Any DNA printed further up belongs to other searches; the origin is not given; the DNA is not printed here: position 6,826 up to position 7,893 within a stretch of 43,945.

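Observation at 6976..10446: HydBC/Bfu-type NuoE-NuoF-(truncated NuoG) flavin module inserted between acsA/cooF and acsB of the CODH/ACS operon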

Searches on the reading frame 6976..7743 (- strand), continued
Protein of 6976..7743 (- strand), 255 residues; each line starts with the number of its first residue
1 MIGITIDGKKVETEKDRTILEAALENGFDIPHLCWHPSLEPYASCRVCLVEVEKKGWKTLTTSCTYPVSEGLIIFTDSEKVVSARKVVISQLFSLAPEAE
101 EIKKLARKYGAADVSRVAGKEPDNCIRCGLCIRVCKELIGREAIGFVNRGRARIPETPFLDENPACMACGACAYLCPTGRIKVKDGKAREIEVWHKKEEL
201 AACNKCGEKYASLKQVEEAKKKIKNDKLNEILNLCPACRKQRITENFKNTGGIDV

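Call 46: find_encoding_contigs(protein=P0020, flank=9000, max_places=1)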
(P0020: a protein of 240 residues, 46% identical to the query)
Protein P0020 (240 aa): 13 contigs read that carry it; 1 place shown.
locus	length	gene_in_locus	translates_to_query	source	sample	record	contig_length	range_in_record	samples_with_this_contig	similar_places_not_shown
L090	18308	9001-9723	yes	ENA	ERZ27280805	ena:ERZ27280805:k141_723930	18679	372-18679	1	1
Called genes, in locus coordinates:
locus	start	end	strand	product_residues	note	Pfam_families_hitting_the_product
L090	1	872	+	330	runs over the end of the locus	PF00126:HTH_1, PF03466:LysR_substrate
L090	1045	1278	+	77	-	-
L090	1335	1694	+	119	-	-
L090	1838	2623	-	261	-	PF03065:Glyco_hydro_57, PF01522:Polysacc_deac_1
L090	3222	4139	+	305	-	PF01558:POR, PF13187:Fer4_9 (faint), PF12797:Fer4_2 (faint), PF12837:Fer4_6 (faint), PF12838:Fer4_7 (weak), PF13237:Fer4_10 (weak), PF14697:Fer4_21, PF00037:Fer4, +1 more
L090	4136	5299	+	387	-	PF01855:POR_N, PF02780:Transketolase_C, PF17147:PFOR_II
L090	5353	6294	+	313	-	PF02775:TPP_enzyme_C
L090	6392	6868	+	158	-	PF01257:2Fe-2S_thioredx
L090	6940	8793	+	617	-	PF01257:2Fe-2S_thioredx (weak), PF01512:Complex1_51K, PF10531:SLBB (weak), PF10589:NADH_4Fe-4S, PF00037:Fer4, PF12837:Fer4_6, PF12838:Fer4_7 (weak), PF13187:Fer4_9 (weak), +2 more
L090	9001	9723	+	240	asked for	PF00111:Fer2, PF12838:Fer4_7 (faint), PF13510:Fer2_4, PF00037:Fer4 (faint), PF12797:Fer4_2 (faint), PF13187:Fer4_9 (faint), PF13237:Fer4_10 (faint), PF14697:Fer4_21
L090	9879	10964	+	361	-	PF01070:FMN_dh, PF01645:Glu_synthase (weak)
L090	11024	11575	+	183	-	-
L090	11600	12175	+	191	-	PF02441:Flavoprotein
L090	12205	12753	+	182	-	PF28549:NDPSase_N, PF00293:NUDIX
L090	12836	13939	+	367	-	PF00155:Aminotran_1_2, PF00266:Aminotran_5, PF01041:DegT_DnrJ_EryC1 (weak), PF04864:Alliinase_C (weak)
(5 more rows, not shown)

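Call 47: find_encoding_contigs(protein=P0023, flank=9000, max_places=1)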
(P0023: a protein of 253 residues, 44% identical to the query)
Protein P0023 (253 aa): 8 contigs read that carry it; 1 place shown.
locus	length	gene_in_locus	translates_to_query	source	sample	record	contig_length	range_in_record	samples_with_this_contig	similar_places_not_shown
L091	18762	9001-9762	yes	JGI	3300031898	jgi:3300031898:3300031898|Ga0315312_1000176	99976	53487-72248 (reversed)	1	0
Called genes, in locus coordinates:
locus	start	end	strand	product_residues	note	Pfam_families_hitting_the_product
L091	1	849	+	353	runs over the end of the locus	-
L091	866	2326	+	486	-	PF04715:, PF00425:Chorismate_bind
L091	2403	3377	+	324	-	PF01063:Aminotran_4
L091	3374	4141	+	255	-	PF00142:Fer4_NifH (weak), PF01656:CbiA, PF02374:ArsA_ATPase, PF06564:CBP_BcsQ (weak), PF10609:ParA (weak), PF13614:AAA_31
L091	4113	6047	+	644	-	PF03063:Prismane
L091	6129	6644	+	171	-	PF12797:Fer4_2 (faint), PF12837:Fer4_6 (faint), PF13247:Fer4_11, PF12838:Fer4_7 (weak), PF13187:Fer4_9 (weak), PF25160:LdpA_Fe-S-bd (weak), PF00037:Fer4 (weak), PF13187:Fer4_9 (weak), +4 more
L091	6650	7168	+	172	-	PF01257:2Fe-2S_thioredx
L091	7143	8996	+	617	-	PF01257:2Fe-2S_thioredx, PF01512:Complex1_51K, PF10531:SLBB (weak), PF10589:NADH_4Fe-4S, PF00037:Fer4 (weak), PF12838:Fer4_7 (weak), PF13187:Fer4_9 (weak), PF14697:Fer4_21, +3 more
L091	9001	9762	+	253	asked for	PF00111:Fer2, PF13510:Fer2_4, PF14697:Fer4_21 (weak), PF00037:Fer4, PF12797:Fer4_2 (weak), PF12837:Fer4_6 (weak), PF13237:Fer4_10 (weak), PF12838:Fer4_7 (weak), +1 more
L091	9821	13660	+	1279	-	PF18537:CODH_A_N, PF03598:CdhC, PF14890:Intein_splicing, PF19436:ACS_CODH_B_C (weak), PF14528:LAGLIDADG_3 (weak), PF19436:ACS_CODH_B_C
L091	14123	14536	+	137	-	PF13840:ACT_7 (faint), PF19571:ACT_8, PF01842:ACT, PF13291:ACT_4 (faint), PF22468:ACT_9 (weak), PF22629:ACT_AHAS_ss (faint)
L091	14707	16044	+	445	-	PF04060:FeS, PF03599:CdhD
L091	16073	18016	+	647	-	PF00111:Fer2, PF17650:RACo_linker, PF17651:Raco_middle, PF14574:RACo_C_ter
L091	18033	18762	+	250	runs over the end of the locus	PF00142:Fer4_NifH (faint), PF01656:CbiA, PF02374:ArsA_ATPase (weak), PF13614:AAA_31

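Call 48: find_encoding_contigs(protein=P0038, flank=9000, max_places=1)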
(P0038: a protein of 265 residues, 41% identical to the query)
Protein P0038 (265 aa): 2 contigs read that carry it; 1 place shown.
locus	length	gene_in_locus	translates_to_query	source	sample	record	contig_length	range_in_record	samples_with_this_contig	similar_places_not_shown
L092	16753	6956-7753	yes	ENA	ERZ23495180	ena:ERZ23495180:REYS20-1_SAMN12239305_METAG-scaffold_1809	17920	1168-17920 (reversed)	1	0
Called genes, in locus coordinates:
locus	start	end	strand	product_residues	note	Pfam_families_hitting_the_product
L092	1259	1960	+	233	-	PF04397:LytTR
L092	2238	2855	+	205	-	PF13187:Fer4_9 (weak), PF13247:Fer4_11, PF13237:Fer4_10 (weak), PF25160:LdpA_Fe-S-bd (weak), PF12838:Fer4_7, PF12797:Fer4_2 (weak), PF00037:Fer4, PF12837:Fer4_6 (weak), +5 more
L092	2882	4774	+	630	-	PF03063:Prismane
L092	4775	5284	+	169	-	PF01257:2Fe-2S_thioredx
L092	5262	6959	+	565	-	PF01512:Complex1_51K, PF10589:NADH_4Fe-4S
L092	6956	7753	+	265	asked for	PF00111:Fer2, PF13510:Fer2_4, PF13237:Fer4_10 (weak), PF22117:Fer4_Nqo3 (weak), PF12838:Fer4_7, PF13183:Fer4_8, PF14697:Fer4_21, PF00037:Fer4, +4 more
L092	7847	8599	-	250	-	PF00899:ThiF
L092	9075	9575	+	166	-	PF00111:Fer2 (weak), PF01799:Fer2_2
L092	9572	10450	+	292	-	PF00941:FAD_binding_5, PF01565:FAD_binding_4 (faint), PF03450:CO_deh_flav_C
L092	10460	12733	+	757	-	PF01315:Ald_Xan_dh_C, PF02738:MoCoBD_1, PF20256:MoCoBD_2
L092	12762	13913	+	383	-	PF01979:Amidohydro_1, PF07969:Amidohydro_3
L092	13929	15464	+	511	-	PF00037:Fer4 (weak), PF12797:Fer4_2 (weak), PF12837:Fer4_6 (weak), PF12838:Fer4_7 (weak), PF13187:Fer4_9, PF13237:Fer4_10 (weak)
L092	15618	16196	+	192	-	PF06684:AA_synth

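Call 49: find_encoding_contigs(protein=P0040, flank=9000, max_places=1)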
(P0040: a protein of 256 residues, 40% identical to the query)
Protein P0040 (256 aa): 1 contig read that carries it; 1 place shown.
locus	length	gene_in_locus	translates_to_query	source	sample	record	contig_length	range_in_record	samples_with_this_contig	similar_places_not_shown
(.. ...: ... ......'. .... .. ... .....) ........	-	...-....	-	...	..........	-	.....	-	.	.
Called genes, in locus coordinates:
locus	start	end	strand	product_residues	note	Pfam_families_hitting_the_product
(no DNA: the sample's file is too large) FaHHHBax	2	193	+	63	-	?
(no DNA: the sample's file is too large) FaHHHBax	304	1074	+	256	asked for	PF13510:Fer2_4, PF13187:Fer4_9 (faint), PF13237:Fer4_10 (faint), PF14697:Fer4_21, PF00037:Fer4 (weak), PF12838:Fer4_7 (weak)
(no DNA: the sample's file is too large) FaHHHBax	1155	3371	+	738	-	PF18537:CODH_A_N, PF03598:CdhC, PF19436:ACS_CODH_B_C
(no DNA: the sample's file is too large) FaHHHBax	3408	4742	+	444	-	PF04060:FeS, PF03599:CdhD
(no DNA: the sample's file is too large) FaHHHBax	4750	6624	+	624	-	PF00111:Fer2, PF17650:RACo_linker, PF17651:Raco_middle, PF14574:RACo_C_ter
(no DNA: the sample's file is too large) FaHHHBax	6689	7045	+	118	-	PF05635:23S_rRNA_IVP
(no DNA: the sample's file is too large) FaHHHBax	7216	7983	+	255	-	PF01656:CbiA, PF01935:DUF87 (weak), PF10609:ParA (faint), PF13614:AAA_31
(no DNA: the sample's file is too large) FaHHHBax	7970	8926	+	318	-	PF03599:CdhD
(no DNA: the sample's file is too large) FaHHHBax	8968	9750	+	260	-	PF00809:Pterin_bind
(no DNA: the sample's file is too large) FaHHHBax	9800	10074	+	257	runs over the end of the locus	PF02593:DUF166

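Call 51: search_protein_families(library=pfam, proteins=[L070:10001-13261:+, L036:9986-11761:+, L022:5170-7128:+, L070:13720-14667:+, L053:13162-14652:+, L050:4502-5383:+, L020:2904-4232:+, L020:4225-4929:+, L054:5580-6671:-, L025:4075-5166:+], max_evalue=1e-8)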
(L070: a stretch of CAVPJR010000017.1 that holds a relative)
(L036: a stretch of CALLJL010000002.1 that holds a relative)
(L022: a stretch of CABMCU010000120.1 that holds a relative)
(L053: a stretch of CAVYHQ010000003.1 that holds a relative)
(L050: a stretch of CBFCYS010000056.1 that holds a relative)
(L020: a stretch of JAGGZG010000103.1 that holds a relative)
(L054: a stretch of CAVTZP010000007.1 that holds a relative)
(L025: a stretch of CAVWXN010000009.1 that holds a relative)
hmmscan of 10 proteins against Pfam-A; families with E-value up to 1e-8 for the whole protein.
L070:10001-13261:+ (1086 aa): 6 families
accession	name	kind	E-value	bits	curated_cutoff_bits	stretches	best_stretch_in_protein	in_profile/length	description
PF13510.11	Fer2_4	-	2.6e-18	66.3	22.8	1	1-78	3-81/82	2Fe-2S iron-sulfur cluster binding domain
PF07992.20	Pyr_redox_2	-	1.6e-17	64.3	26.1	0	378-495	184-290/291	Pyridine nucleotide-disulphide oxidoreductase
PF00037.32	Fer4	-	7.5e-17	60.8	21.1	0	161-176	6-21/24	4Fe-4S binding domain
PF12838.12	Fer4_7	-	2e-13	51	27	0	122-176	1-51/52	4Fe-4S dicluster domain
PF14697.11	Fer4_21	-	6.2e-11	42.7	35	1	119-179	4-58/59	4Fe-4S dicluster domain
PF13484.11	Fer4_16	-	6.4e-09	36.9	30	0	163-188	2-26/66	4Fe-4S double cluster binding domain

L036:9986-11761:+ (591 aa): 10 families
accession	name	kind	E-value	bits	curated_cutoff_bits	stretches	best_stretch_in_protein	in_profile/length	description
PF00037.32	Fer4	-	9e-23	79.6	21.1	0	163-182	2-21/24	4Fe-4S binding domain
PF12837.12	Fer4_6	-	3.9e-21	74.3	25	0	162-184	2-24/24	4Fe-4S binding domain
PF12838.12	Fer4_7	-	2.1e-20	73.3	27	1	128-182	2-51/52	4Fe-4S dicluster domain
PF13237.11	Fer4_10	-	1.8e-18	66.6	25.5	1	517-565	3-53/53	4Fe-4S dicluster domain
PF14697.11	Fer4_21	-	8.5e-18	64.7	35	0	516-565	1-52/59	4Fe-4S dicluster domain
PF13187.11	Fer4_9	-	1.5e-16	60.6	27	0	523-568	2-51/52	4Fe-4S dicluster domain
PF12797.12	Fer4_2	-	1.6e-15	56.3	24.5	0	162-181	3-22/22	4Fe-4S binding domain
PF13510.11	Fer2_4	-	3.7e-15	56.2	22.8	1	5-83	2-81/82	2Fe-2S iron-sulfur cluster binding domain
PF13484.11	Fer4_16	-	2e-10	41.7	30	0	169-242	2-63/66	4Fe-4S double cluster binding domain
PF25160.1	LdpA_Fe-S-bd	-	8.3e-09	35.5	27.6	0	527-570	7-44/49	LdpA Fe-S cluster-binding domain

L022:5170-7128:+ (652 aa): 7 families
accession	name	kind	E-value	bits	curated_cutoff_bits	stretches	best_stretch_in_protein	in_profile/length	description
PF00037.32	Fer4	-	8.4e-14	51.2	21.1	0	583-603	3-23/24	4Fe-4S binding domain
PF12837.12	Fer4_6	-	7.1e-11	42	25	0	583-602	4-23/24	4Fe-4S binding domain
PF12838.12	Fer4_7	-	1.3e-10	42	27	1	588-633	2-52/52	4Fe-4S dicluster domain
PF13237.11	Fer4_10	-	2.6e-10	40.5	25.5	1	583-630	4-53/53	4Fe-4S dicluster domain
PF14697.11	Fer4_21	-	2.9e-10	40.6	35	0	581-633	1-55/59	4Fe-4S dicluster domain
PF13484.11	Fer4_16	-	1.7e-09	38.8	30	0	584-600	49-65/66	4Fe-4S double cluster binding domain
PF13187.11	Fer4_9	-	2.2e-09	37.6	27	1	588-633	2-51/52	4Fe-4S dicluster domain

L070:13720-14667:+ (315 aa): 0 families

L053:13162-14652:+ (496 aa): 1 family
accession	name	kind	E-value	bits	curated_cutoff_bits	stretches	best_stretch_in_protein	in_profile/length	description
PF00374.24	NiFeSe_Hases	-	1.3e-37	130.3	25.8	2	41-120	1-80/508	Nickel-dependent hydrogenase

L050:4502-5383:+ (293 aa): 1 family
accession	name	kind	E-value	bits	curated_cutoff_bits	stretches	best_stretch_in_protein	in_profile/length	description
PF02754.22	CCG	-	1e-20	74.1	20.6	1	4-89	1-84/85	Cysteine-rich domain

L020:2904-4232:+ (442 aa): 5 families
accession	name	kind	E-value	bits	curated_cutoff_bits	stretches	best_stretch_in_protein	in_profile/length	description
PF02518.31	HATPase_c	-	7.2e-31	107.3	26.4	1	315-423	2-109/111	Histidine kinase-, DNA gyrase B-, and HSP90-like ATPase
PF00512.31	HisKA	-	7.6e-17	61.6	26.9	1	203-270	2-66/66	His Kinase A (phospho-acceptor) domain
PF13185.12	GAF_2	-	4.1e-13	50.1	28.6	1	29-180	1-134/136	GAF domain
PF01590.32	GAF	-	3.8e-11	44.1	22.4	1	31-180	1-132/133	GAF domain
PF13492.12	GAF_3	-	1.1e-09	39.2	27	1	32-183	2-129/129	GAF domain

L020:4225-4929:+ (234 aa): 2 families
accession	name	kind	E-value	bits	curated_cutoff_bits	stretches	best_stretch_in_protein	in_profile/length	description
PF00072.30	Response_reg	-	3.8e-31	108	30.2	1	6-116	1-111/111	Response regulator receiver domain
PF00486.34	Trans_reg_C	-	4.1e-24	84.9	26.2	1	152-228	1-77/77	Transcriptional regulatory protein, C terminal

L054:5580-6671:- (363 aa): 4 families
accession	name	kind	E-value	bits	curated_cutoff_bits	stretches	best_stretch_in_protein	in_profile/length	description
PF02518.31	HATPase_c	-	1.5e-14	54.8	26.4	1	269-362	3-108/111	Histidine kinase-, DNA gyrase B-, and HSP90-like ATPase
PF13426.13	PAS_9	-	4e-11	43.5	27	1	22-140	4-103/103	PAS domain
PF08448.16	PAS_4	-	1.3e-10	41.9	23.1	1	17-143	3-110/110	PAS fold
PF00989.32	PAS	-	7.7e-10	39.2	22.6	0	9-52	1-44/113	PAS fold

L025:4075-5166:+ (363 aa): 1 family
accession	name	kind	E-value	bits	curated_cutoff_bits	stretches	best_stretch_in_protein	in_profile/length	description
PF03116.20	NQR2_RnfD_RnfE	-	2.4e-100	336.2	27.7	1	42-355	2-295/296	NQR2, RnfD, RnfE family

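Call 60: find_homologous_proteins(query=L028:11164-11808:+, max_evalue=0.00001)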
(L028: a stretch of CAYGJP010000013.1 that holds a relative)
Query L028:11164-11808:+ (215 aa): 640 proteins with E <= 0.00001 among 918 candidates; the best 120 are listed.
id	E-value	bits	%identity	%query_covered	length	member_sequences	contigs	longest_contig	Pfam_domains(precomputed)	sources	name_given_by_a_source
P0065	6.4e-67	243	59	84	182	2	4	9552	PF02552.23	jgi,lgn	jgi:acetyl-CoA decarbonylase/synthase complex subunit epsilon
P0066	6.5e-66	240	62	83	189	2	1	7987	PF02552.23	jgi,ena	-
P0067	3.2e-65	238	60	83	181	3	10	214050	PF02552.23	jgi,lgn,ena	jgi:acetyl-CoA decarbonylase/synthase complex subunit epsilon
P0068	3.3e-65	238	63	82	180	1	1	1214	PF02552.23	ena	-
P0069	4.3e-65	237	58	84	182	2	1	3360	PF02552.23,PF00205.29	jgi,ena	-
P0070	8.1e-65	236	63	82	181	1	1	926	PF02552.23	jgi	jgi:acetyl-CoA decarbonylase/synthase complex subunit epsilon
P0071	1.0e-64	236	63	82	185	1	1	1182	PF02552.23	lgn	-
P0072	1.2e-64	236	61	83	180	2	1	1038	PF02552.23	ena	-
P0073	1.5e-64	236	63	82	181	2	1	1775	PF02552.23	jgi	-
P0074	1.6e-64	235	64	82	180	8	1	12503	PF02552.23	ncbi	-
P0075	1.7e-64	235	63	83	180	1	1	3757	PF02552.23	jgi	jgi:acetyl-CoA decarbonylase/synthase complex subunit epsilon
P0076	1.8e-64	235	62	82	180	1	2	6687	PF02552.23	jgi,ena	-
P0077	1.9e-64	235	60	83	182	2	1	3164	PF02552.23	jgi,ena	-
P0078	1.9e-64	235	60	83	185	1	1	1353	PF02552.23,PF00205.29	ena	-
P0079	3.7e-64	234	58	83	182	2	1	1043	PF02552.23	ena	-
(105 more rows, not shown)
